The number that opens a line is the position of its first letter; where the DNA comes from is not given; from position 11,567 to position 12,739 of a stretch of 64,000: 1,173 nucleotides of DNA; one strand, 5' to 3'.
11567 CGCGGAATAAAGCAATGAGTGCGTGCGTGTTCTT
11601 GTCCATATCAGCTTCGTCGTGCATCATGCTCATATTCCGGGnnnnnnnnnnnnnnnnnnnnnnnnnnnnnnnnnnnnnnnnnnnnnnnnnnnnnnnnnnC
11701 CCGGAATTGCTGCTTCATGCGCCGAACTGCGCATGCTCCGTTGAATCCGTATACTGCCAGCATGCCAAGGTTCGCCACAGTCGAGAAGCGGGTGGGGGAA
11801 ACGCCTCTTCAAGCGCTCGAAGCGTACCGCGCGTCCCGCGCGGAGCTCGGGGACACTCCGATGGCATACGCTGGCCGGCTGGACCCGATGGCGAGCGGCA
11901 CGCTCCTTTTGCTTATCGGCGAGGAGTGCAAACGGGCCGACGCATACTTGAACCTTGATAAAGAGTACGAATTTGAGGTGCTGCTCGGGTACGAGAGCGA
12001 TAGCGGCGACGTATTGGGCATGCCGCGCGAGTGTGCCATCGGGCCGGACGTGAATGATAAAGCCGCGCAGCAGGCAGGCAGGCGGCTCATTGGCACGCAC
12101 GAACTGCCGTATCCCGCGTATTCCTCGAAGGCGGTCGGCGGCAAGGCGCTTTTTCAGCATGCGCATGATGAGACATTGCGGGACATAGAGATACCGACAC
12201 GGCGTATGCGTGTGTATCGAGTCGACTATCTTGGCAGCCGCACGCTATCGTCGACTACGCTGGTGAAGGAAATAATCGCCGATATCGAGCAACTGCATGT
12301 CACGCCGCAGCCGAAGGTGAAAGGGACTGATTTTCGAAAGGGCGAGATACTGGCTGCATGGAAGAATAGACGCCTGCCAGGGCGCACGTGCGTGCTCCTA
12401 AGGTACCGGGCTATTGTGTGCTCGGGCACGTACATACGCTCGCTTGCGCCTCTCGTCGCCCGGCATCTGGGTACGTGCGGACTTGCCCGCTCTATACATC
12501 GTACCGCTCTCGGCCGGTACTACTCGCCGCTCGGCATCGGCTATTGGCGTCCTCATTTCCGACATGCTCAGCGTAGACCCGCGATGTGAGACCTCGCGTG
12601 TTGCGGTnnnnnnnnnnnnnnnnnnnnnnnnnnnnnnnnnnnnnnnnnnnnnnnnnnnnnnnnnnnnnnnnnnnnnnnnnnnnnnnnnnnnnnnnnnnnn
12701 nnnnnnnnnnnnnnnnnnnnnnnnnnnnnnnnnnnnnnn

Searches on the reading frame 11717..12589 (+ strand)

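Call 3: search_protein_families(library=pfam, proteins=[window:11717-12589:+], max_evalue=1)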
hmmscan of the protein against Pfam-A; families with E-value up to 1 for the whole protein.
window:11717-12589:+ (290 aa): 1 family
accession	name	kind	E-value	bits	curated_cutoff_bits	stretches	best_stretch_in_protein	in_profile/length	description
PF01509.24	TruB_N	-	6.4e-20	72.5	27.3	1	49-174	9-132/149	TruB family pseudouridylate synthase (N terminal domain)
